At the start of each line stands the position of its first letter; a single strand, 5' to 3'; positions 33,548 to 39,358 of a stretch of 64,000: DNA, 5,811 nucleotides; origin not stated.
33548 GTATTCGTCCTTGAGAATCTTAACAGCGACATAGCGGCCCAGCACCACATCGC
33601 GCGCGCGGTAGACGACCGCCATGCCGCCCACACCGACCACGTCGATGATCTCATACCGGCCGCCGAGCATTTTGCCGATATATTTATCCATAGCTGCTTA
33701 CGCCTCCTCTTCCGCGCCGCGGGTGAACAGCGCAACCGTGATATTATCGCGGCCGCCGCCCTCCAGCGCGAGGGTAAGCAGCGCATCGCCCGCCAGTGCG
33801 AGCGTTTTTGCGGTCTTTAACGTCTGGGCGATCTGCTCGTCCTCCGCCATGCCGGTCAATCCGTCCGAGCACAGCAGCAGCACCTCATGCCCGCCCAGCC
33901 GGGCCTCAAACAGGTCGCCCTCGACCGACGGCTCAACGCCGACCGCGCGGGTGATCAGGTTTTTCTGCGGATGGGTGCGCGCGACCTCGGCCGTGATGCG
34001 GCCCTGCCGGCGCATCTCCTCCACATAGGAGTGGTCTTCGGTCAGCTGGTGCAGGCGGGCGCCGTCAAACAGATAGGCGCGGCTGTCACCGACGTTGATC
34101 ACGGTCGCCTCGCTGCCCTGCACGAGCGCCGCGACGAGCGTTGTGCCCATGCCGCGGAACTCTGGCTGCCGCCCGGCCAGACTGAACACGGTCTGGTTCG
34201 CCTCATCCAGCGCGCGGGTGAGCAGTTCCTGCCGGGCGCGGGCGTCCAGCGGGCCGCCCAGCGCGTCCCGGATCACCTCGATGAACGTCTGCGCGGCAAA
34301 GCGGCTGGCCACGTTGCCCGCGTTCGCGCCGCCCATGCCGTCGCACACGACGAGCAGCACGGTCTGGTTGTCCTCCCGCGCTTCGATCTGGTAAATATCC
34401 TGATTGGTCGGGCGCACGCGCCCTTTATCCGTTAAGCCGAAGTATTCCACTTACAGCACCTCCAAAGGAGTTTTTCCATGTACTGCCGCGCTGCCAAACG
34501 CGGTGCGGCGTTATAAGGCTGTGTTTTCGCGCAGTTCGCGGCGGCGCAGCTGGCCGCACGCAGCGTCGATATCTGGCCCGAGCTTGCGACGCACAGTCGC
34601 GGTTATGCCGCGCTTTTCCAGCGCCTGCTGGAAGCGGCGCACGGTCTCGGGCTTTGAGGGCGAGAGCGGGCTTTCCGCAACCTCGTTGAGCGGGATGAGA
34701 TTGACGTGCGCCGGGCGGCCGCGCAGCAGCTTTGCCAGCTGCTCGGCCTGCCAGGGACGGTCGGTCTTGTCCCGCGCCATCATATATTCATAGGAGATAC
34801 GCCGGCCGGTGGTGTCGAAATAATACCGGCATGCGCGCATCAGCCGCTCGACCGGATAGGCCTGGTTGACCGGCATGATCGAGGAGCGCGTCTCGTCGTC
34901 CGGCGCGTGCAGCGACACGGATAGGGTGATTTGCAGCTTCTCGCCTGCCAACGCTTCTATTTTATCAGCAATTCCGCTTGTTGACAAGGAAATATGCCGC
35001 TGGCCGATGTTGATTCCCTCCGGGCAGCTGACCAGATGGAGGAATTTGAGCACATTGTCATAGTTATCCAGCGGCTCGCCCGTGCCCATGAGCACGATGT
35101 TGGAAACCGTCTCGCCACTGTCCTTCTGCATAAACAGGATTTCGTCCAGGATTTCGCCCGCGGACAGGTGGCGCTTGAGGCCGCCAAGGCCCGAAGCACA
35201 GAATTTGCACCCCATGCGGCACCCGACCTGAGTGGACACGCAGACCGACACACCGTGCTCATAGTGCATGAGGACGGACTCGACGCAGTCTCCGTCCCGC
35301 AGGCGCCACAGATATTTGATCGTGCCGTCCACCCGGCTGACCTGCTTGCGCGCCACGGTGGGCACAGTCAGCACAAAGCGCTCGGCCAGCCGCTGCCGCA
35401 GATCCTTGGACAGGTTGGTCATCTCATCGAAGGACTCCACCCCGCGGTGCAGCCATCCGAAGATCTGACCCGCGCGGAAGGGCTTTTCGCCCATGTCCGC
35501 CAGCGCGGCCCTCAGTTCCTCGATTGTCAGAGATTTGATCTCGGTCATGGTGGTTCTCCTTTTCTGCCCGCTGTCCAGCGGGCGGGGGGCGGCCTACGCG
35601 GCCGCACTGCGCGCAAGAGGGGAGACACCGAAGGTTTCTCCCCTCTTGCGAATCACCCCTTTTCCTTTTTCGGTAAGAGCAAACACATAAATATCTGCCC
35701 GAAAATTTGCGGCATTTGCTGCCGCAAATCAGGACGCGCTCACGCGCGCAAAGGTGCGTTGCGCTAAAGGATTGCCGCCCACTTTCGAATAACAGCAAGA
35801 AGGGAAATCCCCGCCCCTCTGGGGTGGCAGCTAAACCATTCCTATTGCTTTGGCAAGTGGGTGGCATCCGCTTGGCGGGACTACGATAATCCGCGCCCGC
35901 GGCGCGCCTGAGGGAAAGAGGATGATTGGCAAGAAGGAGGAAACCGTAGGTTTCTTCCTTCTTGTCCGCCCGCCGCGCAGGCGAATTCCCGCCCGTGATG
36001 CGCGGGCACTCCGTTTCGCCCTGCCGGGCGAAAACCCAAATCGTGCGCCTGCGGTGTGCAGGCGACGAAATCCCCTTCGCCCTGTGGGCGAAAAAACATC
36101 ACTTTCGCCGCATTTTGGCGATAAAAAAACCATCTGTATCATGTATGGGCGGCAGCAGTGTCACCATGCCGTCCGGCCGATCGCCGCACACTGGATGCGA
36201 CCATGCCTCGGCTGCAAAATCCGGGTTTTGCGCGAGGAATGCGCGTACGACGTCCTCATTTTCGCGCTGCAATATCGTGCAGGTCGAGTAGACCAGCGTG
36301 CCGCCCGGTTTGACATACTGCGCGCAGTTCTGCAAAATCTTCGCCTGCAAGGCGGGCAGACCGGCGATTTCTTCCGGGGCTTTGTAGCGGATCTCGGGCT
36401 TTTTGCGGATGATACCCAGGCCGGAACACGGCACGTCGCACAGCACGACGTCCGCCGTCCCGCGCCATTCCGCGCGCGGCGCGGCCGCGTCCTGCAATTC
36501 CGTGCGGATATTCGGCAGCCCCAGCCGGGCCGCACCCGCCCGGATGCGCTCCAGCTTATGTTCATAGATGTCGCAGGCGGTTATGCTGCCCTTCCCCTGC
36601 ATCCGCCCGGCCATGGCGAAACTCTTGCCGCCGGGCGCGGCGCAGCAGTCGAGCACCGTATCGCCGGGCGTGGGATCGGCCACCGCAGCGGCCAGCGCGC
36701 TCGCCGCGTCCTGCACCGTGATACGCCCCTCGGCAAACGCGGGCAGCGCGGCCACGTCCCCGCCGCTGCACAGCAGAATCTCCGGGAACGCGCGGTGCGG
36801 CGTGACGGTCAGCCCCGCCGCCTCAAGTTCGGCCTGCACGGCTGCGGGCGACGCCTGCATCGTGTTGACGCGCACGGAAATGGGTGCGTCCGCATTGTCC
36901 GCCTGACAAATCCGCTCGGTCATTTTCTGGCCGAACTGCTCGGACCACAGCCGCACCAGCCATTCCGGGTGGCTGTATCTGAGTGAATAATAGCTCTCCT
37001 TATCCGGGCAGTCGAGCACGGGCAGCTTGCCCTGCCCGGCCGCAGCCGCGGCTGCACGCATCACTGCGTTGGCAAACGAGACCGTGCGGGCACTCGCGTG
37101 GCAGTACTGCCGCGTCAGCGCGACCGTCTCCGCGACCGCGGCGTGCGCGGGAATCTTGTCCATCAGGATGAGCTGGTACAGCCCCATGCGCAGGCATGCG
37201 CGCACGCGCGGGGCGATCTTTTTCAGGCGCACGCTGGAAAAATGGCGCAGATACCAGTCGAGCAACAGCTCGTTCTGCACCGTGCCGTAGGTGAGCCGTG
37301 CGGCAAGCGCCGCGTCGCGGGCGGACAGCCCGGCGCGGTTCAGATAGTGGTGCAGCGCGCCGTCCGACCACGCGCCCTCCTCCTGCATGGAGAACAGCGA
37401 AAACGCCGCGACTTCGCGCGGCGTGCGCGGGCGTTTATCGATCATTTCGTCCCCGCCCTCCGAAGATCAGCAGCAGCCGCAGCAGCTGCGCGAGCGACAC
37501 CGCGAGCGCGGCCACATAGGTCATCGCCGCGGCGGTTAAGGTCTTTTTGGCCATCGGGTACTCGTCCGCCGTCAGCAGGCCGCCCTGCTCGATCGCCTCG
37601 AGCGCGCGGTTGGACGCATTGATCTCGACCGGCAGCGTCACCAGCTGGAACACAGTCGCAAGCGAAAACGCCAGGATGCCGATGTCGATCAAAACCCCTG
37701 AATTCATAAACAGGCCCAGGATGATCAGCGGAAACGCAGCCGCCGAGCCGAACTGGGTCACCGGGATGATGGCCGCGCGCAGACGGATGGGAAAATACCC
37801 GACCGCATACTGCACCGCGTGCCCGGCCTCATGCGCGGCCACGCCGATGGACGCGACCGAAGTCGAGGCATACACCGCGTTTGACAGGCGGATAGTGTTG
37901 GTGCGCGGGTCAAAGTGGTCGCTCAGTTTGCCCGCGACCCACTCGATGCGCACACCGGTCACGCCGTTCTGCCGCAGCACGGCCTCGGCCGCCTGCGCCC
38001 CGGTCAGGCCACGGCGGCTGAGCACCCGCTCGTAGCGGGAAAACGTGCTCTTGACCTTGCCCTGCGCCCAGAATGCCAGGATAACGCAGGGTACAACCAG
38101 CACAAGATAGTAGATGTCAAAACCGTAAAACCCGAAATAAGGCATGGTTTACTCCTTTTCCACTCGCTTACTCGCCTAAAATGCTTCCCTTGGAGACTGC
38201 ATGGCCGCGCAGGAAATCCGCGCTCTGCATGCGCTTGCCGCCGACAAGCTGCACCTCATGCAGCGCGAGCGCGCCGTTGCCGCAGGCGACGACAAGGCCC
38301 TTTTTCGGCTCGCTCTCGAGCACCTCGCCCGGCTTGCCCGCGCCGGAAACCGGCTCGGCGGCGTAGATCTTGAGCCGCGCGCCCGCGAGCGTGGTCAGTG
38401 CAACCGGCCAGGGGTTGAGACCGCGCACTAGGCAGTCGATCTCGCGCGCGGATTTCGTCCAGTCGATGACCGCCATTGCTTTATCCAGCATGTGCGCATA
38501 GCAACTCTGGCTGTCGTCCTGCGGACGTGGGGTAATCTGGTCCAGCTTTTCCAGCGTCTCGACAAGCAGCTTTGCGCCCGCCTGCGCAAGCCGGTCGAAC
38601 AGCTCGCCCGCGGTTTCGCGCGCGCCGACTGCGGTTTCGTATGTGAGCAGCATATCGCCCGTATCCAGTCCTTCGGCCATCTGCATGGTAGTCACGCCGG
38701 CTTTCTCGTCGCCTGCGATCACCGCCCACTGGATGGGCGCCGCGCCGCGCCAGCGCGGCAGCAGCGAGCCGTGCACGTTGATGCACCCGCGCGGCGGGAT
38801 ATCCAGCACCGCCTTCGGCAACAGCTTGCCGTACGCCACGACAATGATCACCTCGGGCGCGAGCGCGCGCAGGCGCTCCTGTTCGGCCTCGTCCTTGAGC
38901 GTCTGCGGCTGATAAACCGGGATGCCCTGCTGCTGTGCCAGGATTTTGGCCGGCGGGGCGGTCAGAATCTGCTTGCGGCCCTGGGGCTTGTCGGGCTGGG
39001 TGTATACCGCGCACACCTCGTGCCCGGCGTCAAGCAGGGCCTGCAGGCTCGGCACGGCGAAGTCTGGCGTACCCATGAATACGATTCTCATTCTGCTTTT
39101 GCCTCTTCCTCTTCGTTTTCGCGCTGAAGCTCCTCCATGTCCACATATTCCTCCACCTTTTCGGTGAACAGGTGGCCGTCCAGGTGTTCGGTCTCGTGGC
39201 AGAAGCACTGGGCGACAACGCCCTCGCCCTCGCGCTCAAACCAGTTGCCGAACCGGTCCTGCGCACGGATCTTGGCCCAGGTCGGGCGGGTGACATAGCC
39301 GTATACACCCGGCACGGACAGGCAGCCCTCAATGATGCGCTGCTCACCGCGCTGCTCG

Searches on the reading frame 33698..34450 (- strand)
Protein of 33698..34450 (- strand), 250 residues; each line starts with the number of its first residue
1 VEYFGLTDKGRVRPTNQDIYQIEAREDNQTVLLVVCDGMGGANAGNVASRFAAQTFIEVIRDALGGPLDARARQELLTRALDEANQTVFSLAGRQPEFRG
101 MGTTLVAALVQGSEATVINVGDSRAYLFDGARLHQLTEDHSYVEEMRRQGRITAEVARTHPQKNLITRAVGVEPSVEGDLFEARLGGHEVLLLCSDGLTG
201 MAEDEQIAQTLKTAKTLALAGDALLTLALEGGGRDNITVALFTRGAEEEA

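Call 31: search_protein_families(library=pfam, proteins=[window:33698-34450:-], max_evalue=0.00001)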
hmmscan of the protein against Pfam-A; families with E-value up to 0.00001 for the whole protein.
window:33698-34450:- (250 aa): 2 families
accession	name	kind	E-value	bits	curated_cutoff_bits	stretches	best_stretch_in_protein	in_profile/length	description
PF13672.11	PP2C_2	-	5.2e-17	62.5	24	1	15-207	11-184/209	Protein phosphatase 2C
PF00481.26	PP2C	-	5.5e-14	52.9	20.3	1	25-237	29-255/255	Protein phosphatase 2C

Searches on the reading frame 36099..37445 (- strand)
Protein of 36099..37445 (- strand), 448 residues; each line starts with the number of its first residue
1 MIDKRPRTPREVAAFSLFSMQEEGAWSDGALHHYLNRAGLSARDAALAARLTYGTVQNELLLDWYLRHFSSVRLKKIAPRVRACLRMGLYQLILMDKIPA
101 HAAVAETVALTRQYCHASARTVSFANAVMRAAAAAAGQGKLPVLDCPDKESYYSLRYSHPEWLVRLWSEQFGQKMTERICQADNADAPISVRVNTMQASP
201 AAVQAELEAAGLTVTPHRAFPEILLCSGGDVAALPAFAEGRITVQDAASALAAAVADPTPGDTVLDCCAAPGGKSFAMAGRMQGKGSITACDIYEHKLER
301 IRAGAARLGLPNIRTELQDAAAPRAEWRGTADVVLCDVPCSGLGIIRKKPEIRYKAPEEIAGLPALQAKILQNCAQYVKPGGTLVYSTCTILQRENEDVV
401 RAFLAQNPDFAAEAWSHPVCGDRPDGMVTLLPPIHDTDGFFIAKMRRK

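Call 31: search_protein_families(library=pfam, proteins=[window:36099-37445:-], max_evalue=0.00001)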
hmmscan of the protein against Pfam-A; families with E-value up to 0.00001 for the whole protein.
window:36099-37445:- (448 aa): 6 families
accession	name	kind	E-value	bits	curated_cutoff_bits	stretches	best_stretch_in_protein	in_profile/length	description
PF01189.24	Methyltr_RsmB-F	-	3.6e-46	157.8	27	1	255-446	3-199/199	16S rRNA methyltransferase RsmB/F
PF01029.23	NusB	-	2.7e-25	89.7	23.1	1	8-133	2-132/133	NusB family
PF22458.1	RsmF-B_ferredox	-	4.4e-18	65.6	27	1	159-226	1-67/74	Methyltr_RsmF/B-like, ferredoxin-like domain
PF13847.12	Methyltransf_31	-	2.1e-11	44.2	27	1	260-393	3-116/145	Methyltransferase domain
PF01728.25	FtsJ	-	3.3e-09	37.4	24.1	1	260-401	21-150/181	FtsJ-like methyltransferase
PF13649.12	Methyltransf_25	-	1.2e-06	29.6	27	0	264-336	1-70/97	Methyltransferase domain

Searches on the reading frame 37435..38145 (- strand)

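Call 31: search_protein_families(library=pfam, proteins=[window:37435-38145:-], max_evalue=0.00001)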
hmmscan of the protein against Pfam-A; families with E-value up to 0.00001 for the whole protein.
window:37435-38145:- (236 aa): 1 family
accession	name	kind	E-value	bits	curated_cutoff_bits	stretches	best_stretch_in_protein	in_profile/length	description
PF04298.18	Zn_peptidase_2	-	1.7e-88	296.3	27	1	13-228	1-217/218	Putative neutral zinc metallopeptidase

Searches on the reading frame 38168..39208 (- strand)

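Call 31: search_protein_families(library=pfam, proteins=[window:38168-39208:-], max_evalue=0.00001)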
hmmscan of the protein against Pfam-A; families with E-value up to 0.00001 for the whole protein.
window:38168-39208:- (346 aa): 2 families
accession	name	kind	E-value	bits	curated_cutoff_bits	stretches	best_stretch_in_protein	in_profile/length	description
PF00551.24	Formyl_trans_N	-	3.7e-48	164.1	26.1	1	40-219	1-181/181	Formyl transferase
PF02911.23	Formyl_trans_C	-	7.6e-28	97.1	21.1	1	241-336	2-99/100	Formyl transferase, C-terminal domain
